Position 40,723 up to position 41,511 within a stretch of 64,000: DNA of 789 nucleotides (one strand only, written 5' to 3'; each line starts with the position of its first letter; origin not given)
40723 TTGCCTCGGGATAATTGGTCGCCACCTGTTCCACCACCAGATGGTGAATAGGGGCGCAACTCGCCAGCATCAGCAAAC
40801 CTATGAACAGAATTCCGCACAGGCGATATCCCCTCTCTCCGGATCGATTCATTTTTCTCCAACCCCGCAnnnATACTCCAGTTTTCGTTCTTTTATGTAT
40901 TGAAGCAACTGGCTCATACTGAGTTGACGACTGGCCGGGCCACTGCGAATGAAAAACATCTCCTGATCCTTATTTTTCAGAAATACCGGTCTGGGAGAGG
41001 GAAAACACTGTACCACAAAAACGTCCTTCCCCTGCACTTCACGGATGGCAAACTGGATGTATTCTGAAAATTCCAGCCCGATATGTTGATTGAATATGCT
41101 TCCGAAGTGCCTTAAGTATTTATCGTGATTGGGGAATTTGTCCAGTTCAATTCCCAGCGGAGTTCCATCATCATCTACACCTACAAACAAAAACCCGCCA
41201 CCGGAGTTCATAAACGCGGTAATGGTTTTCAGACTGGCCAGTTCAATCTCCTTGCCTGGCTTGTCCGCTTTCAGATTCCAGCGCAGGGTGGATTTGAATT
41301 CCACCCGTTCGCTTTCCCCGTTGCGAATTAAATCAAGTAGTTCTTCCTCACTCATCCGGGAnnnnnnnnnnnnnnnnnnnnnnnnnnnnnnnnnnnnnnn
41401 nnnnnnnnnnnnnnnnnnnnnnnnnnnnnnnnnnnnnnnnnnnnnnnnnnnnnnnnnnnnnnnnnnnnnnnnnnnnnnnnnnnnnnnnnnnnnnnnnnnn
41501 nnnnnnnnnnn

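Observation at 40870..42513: Transmembrane Cache sensor wired directly to a Schlafen/AlbA_2 domain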

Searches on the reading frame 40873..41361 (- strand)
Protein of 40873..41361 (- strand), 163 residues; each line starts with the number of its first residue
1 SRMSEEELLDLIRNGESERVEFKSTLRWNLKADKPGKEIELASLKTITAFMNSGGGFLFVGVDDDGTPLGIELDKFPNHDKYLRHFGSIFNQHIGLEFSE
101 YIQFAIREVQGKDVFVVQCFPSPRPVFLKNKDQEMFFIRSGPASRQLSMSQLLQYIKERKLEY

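Call 10: search_solved_structures(query=window:40873-41361:-, max_evalue=1, show_alignments=3)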
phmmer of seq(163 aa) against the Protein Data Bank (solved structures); distinct sequences matched with E-value up to 1: 14.
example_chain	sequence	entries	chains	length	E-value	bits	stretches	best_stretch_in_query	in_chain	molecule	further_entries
7lrc_A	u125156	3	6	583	0.019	18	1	37-74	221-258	Schlafen family member 12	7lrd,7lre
7zel_A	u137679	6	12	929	0.025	17.6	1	45-66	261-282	Schlafen family member 11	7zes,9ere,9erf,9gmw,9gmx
9erd_A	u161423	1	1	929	0.025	17.6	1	45-66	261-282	Schlafen family member 11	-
7eg0_B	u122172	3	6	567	0.026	17.5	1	44-74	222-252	Schlafen family member 12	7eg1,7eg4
5yd0_A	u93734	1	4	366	0.027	17.4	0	41-67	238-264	Schlafen 8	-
7cux_A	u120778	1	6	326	0.033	17.2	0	45-75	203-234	Schlafen family member 5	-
7zep_A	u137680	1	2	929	0.034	17.1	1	46-66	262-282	Schlafen family member 11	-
7q3z_B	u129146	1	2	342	0.037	17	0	45-75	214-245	Schlafen family member 5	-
6rr9_A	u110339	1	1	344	0.038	17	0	45-75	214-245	Schlafen family member 5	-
7fex_A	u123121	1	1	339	0.097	15.7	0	41-67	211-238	SLFN11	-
9nyy_A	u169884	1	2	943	0.15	15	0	44-67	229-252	Protein SLFN14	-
9jr9_A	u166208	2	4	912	0.26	14.2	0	46-67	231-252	Protein SLFN14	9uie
7ppj_A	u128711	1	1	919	0.29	14.1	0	45-75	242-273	Schlafen family member 5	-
9jn9_A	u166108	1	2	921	0.3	14.1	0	46-67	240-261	Protein SLFN14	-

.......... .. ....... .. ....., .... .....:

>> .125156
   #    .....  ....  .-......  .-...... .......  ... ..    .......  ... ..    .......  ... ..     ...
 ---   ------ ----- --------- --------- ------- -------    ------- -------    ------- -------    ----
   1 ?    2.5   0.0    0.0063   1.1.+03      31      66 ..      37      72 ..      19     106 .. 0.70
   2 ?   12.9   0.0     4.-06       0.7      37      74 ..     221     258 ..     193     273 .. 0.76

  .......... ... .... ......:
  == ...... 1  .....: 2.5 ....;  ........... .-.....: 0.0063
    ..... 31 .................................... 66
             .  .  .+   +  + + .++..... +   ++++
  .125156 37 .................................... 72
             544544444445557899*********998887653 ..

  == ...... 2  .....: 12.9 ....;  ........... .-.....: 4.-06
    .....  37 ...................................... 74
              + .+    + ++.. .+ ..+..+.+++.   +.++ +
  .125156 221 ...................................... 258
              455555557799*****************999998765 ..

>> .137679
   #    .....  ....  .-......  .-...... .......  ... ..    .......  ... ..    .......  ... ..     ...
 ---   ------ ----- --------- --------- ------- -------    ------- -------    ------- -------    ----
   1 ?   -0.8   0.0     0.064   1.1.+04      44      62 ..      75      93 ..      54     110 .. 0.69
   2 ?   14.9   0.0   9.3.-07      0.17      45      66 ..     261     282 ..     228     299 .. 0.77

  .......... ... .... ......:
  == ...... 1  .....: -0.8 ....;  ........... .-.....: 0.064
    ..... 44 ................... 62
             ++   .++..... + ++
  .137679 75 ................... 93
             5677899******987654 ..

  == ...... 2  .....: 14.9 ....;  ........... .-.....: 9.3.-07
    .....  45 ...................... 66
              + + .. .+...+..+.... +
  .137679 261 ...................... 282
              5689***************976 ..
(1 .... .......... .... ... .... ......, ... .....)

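Call 44: search_protein_representatives(protein=window:40873-41361:-)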
Query: 163 residues. Proteins with E-value up to 0.001 (for the whole library): 5877; up to 1e-10: 3444; up to 1e-30: 446. The best 150 are listed.
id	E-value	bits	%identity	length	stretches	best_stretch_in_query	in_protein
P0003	3.1e-86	303.3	83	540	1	2-162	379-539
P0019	2.2e-69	248.5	71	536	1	4-162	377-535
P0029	3.2e-65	235.0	66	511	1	2-160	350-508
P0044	2.9e-61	222.1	61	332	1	3-160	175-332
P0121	1.9e-60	219.5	62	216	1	2-160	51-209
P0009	2.2e-60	219.3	65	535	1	3-157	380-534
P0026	2.4e-60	219.2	65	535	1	3-161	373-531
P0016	2.4e-59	215.9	62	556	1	2-160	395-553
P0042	1.1e-57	210.5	60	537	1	4-160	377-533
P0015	1.6e-57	210.0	57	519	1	2-159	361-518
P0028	2.7e-57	209.2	64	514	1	4-159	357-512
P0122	3.8e-56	205.5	58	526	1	3-160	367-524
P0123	2.8e-55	202.7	58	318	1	4-159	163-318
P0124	1.3e-54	200.6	57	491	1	3-159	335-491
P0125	8.8e-54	197.8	55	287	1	4-161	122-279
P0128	5.9e-52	191.9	55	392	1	5-159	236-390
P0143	3.9e-48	179.5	53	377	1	4-158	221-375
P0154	3.3e-47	176.5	53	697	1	5-159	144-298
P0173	1.4e-45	171.2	53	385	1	5-160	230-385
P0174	1.6e-45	171.0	54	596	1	4-154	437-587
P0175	1.6e-45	171.0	52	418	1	7-158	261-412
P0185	5.8e-45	169.2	49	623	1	3-160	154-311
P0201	6.0e-44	165.9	52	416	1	2-159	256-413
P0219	3.4e-43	163.4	50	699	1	8-160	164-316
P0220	3.6e-43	163.3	50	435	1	7-159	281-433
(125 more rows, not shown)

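Call 46: predict_structure(alignment_id=A2)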
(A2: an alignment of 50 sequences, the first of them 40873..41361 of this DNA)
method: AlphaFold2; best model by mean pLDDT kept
length: 163 residues; sequences in the alignment: 50
mean_pLDDT: 94.9   pTM: 0.89
mean pLDDT of the five models: 94.9, 94.3, 94.2, 93.7, 93.6
residues with pLDDT >= 90: 151; 70-90: 8; 50-70: 3; < 50: 1
segments of 3 or more residues with pLDDT < 50: none
pLDDT, mean of each block of 10 residues (from residue 1): 88 97 95 93 98 98 97 97 98 98 97 98 97 96 96 89 55
secondary structure, 60 per line:
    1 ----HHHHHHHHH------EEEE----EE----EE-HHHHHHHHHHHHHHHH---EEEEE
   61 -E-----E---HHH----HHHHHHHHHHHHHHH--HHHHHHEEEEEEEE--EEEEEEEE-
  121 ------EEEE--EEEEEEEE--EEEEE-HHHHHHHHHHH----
elements in order: H5-13 E20-23 H37-52 E56-60 H79-93 H96-101 E102-109 E112-119 E127-130 E133-140 E143-147 H149-159

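Call 48: search_protein_families(library=pfam, alignment_id=A3, max_evalue=0.001)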
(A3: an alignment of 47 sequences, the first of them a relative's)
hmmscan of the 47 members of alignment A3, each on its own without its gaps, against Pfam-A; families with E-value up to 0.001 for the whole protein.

A. member 1, P0121 (216 aa): 1 family
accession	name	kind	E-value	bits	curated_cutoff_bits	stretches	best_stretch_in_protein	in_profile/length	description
PF04326.19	SLFN_AlbA_2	-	2.8e-23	83.1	25.3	1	65-196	1-117/118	Schlafen, AlbA_2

B. families by the number of members that match (of 47 scanned): 22 families
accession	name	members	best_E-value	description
PF04326.19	SLFN_AlbA_2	47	2.7e-23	Schlafen, AlbA_2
PF00072.30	Response_reg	8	2.7e-54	Response regulator receiver domain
PF23198.2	PDE8A_N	5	1.2e-06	PDE8A-like, N-terminal domain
PF02743.24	dCache_1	4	3.7e-09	Cache domain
PF00069.31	Pkinase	1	3.6e-49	Protein kinase domain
PF07228.17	SpoIIE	1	4.3e-46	Stage II sporulation protein E (SpoIIE)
PF13487.12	HD_5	1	2.6e-36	HD domain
PF07714.23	PK_Tyr_Ser-Thr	1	2.6e-29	Protein tyrosine and serine/threonine kinase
PF08447.18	PAS_3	1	2.2e-20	PAS fold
PF01966.28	HD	1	1.9e-17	HD domain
PF00672.30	HAMP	1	3.6e-15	HAMP domain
PF13426.13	PAS_9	1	2.8e-13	PAS domain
PF00989.32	PAS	1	8e-08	PAS fold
PF13527.13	Acetyltransf_9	1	6.4e-07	Acetyltransferase (GNAT) domain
PF03109.22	ABC1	1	1.6e-05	ABC1 atypical kinase-like domain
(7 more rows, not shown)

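Call 49: search_protein_families(library=pfam, proteins=[P0154, P0185, P0219, P0174, P0128, P0143, P0173, P0175, P0201, P0220], max_evalue=0.001)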
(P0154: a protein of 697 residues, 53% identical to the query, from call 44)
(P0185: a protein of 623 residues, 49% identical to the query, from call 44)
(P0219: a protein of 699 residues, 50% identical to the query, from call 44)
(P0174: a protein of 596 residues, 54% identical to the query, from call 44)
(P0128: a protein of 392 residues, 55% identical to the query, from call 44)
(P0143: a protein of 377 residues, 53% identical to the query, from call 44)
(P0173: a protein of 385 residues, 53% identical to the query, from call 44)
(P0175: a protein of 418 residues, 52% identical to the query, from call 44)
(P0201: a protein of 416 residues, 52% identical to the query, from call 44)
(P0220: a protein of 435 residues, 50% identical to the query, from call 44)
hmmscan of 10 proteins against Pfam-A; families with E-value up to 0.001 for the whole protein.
P0154 (697 aa): 4 families
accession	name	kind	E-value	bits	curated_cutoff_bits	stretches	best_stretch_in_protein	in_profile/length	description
PF00072.30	Response_reg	-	6.1e-53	178.1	30.2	2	324-436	1-110/111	Response regulator receiver domain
PF07228.17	SpoIIE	-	4.3e-46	157.7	25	1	504-692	1-188/192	Stage II sporulation protein E (SpoIIE)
PF04326.19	SLFN_AlbA_2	-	5.4e-20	72.5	25.3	1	155-286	1-117/118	Schlafen, AlbA_2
PF23198.2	PDE8A_N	-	7.8e-05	23.1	29.6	0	17-85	30-99/147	PDE8A-like, N-terminal domain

P0185 (623 aa): 7 families
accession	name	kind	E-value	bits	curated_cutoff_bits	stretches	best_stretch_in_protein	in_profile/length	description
PF00069.31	Pkinase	-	3.6e-49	168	31.7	1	331-593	1-258/263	Protein kinase domain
PF00072.30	Response_reg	-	7.2e-30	103.9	30.2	1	13-124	2-111/111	Response regulator receiver domain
PF07714.23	PK_Tyr_Ser-Thr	-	2.6e-29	102.8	23.1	1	332-589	2-252/258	Protein tyrosine and serine/threonine kinase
PF04326.19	SLFN_AlbA_2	-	1.3e-16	61.6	25.3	1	167-298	1-117/118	Schlafen, AlbA_2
PF23198.2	PDE8A_N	-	1.1e-05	25.8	29.6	1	6-93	7-95/147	PDE8A-like, N-terminal domain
PF03109.22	ABC1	-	1.6e-05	24.7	22.9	1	407-491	146-225/244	ABC1 atypical kinase-like domain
PF01636.29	APH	-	0.00017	21.8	23.2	0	449-471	169-194/239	Phosphotransferase enzyme family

P0219 (699 aa): 5 families
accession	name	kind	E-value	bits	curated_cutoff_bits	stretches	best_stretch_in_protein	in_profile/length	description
PF00072.30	Response_reg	-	2.7e-54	182.5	30.2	2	345-458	1-111/111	Response regulator receiver domain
PF13487.12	HD_5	-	2.6e-36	125.4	27.2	1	508-682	5-170/170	HD domain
PF04326.19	SLFN_AlbA_2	-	2e-20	73.9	25.3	1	172-303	1-117/118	Schlafen, AlbA_2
PF01966.28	HD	-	1.9e-17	64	22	1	525-650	9-115/116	HD domain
PF23198.2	PDE8A_N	-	1.2e-06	29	29.6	0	345-422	12-90/147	PDE8A-like, N-terminal domain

P0174 (596 aa): 1 family
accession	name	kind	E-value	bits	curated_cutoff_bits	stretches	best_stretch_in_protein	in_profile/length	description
PF04326.19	SLFN_AlbA_2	-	7.2e-16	59.2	25.3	1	449-580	1-117/118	Schlafen, AlbA_2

P0128 (392 aa): 1 family
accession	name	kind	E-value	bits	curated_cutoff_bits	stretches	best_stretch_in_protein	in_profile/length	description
PF04326.19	SLFN_AlbA_2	-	7.5e-22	78.5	25.3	1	247-378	1-117/118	Schlafen, AlbA_2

P0143 (377 aa): 1 family
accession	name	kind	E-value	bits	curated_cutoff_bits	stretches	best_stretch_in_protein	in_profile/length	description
PF04326.19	SLFN_AlbA_2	-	8.7e-20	71.9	25.3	1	233-364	1-117/118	Schlafen, AlbA_2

P0173 (385 aa): 2 families
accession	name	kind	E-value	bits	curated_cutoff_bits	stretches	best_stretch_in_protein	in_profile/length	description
PF04326.19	SLFN_AlbA_2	-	5.5e-21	75.7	25.3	1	241-372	1-117/118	Schlafen, AlbA_2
PF13527.13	Acetyltransf_9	-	6.4e-07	29.8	25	1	8-106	2-90/127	Acetyltransferase (GNAT) domain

P0175 (418 aa): 2 families
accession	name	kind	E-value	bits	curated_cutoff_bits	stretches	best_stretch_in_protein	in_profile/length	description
PF04326.19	SLFN_AlbA_2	-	3.8e-20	73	25.3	1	270-401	1-117/118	Schlafen, AlbA_2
PF02743.24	dCache_1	-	1.1e-06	28.8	45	1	40-137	91-184/240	Cache domain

P0201 (416 aa): 1 family
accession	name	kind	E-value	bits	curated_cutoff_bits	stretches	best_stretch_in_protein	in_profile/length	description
PF04326.19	SLFN_AlbA_2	-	8e-20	72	25.3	1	270-401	1-117/118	Schlafen, AlbA_2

P0220 (435 aa): 1 family
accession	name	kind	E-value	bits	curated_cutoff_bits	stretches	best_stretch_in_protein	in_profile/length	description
PF04326.19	SLFN_AlbA_2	-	3.3e-21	76.4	25.3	1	290-421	1-117/118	Schlafen, AlbA_2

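Call 50: fold_search(model_id=the predicted structure, library=pdb)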
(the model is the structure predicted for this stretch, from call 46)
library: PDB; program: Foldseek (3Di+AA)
matches with E <= 10: 617; with E <= 0.001: 29
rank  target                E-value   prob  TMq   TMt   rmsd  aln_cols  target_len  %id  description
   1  7ksp_B                5.3e-07  1.00  0.65  0.52   4.0       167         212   18  Crystal structure of hSAMD9_DBD with DNA (released 2022-01-05)
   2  7ksp_A                1.7e-06  1.00  0.65  0.51   3.8       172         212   18  Crystal structure of hSAMD9_DBD with DNA (released 2022-01-05)
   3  3lmm_B                1.7e-06  1.00  0.57  0.19   4.3       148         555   22  Crystal Structure of the DIP2311 protein from Corynebacterium diphtheriae, Northeast Structural Genomics Consortium Ta (released 2010-02-16)
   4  3lmm_A                2.9e-06  1.00  0.58  0.22   4.2       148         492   22  Crystal Structure of the DIP2311 protein from Corynebacterium diphtheriae, Northeast Structural Genomics Consortium Ta (released 2010-02-16)
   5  3lmm_D                3.7e-06  1.00  0.58  0.19   4.2       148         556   22  Crystal Structure of the DIP2311 protein from Corynebacterium diphtheriae, Northeast Structural Genomics Consortium Ta (released 2010-02-16)
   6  9o0d_A                6.6e-06  1.00  0.64  0.50   4.2       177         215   14  crystal structure of rSAMD9 tRNase domain (released 2025-07-02)
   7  9o0d_B                1.2e-05  1.00  0.65  0.51   4.3       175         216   17  crystal structure of rSAMD9 tRNase domain (released 2025-07-02)
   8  3lmm_C                2.2e-05  1.00  0.57  0.22   4.4       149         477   21  Crystal Structure of the DIP2311 protein from Corynebacterium diphtheriae, Northeast Structural Genomics Consortium Ta (released 2010-02-16)
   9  2kyy_MODEL_1_A        2.5e-05  1.00  0.57  0.60   7.2       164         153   23  Solution NMR Structure of the N-terminal Domain of Putative ATP-dependent DNA Helicase RecG-related Protein fr (released 2010-08-11)
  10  7zel_A                4.1e-05  1.00  0.50  0.11  13.1       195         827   17  Human SLFN11 dimer apoenzyme (released 2022-09-28)
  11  9uie_B                5.0e-05  1.00  0.50  0.11   9.3       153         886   20  Electronic microscopy structure of human schlafen14-E211A dimer in complex with dsRNA (released 2025-08-06)
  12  7zep_A                5.6e-05  1.00  0.47  0.11   9.7       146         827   22  Human SLFN11 E209A dimer (released 2022-09-28)
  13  9nyy_B                1.1e-04  1.00  0.45  0.11  12.1       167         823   22  Nucleic acid bound human SLFN14, State 1 (released 2025-07-09)
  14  9nyy_A                1.1e-04  1.00  0.51  0.12  11.4       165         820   24  Nucleic acid bound human SLFN14, State 1 (released 2025-07-09)
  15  7q3z_A                1.2e-04  1.00  0.47  0.27   9.2       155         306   17  DNA/RNA binding protein (released 2022-01-26)
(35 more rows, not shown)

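Call 59: search_solved_structures(query=A2, max_evalue=0.01, show_alignments=5)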
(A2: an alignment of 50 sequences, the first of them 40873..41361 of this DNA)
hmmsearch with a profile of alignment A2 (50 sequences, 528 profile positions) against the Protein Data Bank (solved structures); distinct sequences matched with E-value up to 0.01: 17.
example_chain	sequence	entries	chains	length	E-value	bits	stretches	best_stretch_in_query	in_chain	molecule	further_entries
7w0w_A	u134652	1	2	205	4e-08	35.8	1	154-242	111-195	Methyl-accepting chemotaxis protein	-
6iop_A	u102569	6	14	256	4.8e-07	32.3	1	147-247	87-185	Methyl-accepting chemotaxis protein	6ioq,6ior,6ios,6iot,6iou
5ltx_A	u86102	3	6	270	5.1e-06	28.9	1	153-250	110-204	Chemotaxis protein | Methyl-accepting chemotaxis protein PctA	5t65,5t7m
9koo_A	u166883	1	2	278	5.5e-06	28.8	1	154-250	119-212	Methyl-accepting chemotaxis protein PctA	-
5ave_A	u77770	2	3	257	1.9e-05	27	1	150-247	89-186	Methyl-accepting chemotaxis (MCP) signaling domain protein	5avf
6iov_A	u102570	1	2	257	1.9e-05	27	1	150-247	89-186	Methyl-accepting chemotaxis (MCP) signaling domain protein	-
3c8c_A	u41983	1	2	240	2e-05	26.9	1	150-247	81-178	Methyl-accepting chemotaxis protein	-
5lt9_A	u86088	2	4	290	3.9e-05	26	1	153-242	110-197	Methyl-accepting chemotaxis protein PctB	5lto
6mni_A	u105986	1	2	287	8.8e-05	24.8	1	147-242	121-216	Methyl-accepting chemotaxis protein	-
7k5n_A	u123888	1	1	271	0.00013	24.3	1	144-242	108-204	Sensor domain-containing diguanylate cyclase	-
6pxy_A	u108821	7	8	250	0.00027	23.2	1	154-245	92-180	Putative methyl-accepting chemotaxis protein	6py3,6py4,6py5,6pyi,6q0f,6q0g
9b9s_A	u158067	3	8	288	0.00049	22.4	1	66-283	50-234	Chemotaxis protein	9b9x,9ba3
5ltv_A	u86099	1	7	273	0.00056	22.2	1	154-241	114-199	Chemotactic transducer PctC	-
7lrc_A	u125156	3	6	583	0.0021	20.2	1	412-439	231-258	Schlafen family member 12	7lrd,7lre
7eg0_B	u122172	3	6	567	0.0023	20.1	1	412-439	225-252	Schlafen family member 12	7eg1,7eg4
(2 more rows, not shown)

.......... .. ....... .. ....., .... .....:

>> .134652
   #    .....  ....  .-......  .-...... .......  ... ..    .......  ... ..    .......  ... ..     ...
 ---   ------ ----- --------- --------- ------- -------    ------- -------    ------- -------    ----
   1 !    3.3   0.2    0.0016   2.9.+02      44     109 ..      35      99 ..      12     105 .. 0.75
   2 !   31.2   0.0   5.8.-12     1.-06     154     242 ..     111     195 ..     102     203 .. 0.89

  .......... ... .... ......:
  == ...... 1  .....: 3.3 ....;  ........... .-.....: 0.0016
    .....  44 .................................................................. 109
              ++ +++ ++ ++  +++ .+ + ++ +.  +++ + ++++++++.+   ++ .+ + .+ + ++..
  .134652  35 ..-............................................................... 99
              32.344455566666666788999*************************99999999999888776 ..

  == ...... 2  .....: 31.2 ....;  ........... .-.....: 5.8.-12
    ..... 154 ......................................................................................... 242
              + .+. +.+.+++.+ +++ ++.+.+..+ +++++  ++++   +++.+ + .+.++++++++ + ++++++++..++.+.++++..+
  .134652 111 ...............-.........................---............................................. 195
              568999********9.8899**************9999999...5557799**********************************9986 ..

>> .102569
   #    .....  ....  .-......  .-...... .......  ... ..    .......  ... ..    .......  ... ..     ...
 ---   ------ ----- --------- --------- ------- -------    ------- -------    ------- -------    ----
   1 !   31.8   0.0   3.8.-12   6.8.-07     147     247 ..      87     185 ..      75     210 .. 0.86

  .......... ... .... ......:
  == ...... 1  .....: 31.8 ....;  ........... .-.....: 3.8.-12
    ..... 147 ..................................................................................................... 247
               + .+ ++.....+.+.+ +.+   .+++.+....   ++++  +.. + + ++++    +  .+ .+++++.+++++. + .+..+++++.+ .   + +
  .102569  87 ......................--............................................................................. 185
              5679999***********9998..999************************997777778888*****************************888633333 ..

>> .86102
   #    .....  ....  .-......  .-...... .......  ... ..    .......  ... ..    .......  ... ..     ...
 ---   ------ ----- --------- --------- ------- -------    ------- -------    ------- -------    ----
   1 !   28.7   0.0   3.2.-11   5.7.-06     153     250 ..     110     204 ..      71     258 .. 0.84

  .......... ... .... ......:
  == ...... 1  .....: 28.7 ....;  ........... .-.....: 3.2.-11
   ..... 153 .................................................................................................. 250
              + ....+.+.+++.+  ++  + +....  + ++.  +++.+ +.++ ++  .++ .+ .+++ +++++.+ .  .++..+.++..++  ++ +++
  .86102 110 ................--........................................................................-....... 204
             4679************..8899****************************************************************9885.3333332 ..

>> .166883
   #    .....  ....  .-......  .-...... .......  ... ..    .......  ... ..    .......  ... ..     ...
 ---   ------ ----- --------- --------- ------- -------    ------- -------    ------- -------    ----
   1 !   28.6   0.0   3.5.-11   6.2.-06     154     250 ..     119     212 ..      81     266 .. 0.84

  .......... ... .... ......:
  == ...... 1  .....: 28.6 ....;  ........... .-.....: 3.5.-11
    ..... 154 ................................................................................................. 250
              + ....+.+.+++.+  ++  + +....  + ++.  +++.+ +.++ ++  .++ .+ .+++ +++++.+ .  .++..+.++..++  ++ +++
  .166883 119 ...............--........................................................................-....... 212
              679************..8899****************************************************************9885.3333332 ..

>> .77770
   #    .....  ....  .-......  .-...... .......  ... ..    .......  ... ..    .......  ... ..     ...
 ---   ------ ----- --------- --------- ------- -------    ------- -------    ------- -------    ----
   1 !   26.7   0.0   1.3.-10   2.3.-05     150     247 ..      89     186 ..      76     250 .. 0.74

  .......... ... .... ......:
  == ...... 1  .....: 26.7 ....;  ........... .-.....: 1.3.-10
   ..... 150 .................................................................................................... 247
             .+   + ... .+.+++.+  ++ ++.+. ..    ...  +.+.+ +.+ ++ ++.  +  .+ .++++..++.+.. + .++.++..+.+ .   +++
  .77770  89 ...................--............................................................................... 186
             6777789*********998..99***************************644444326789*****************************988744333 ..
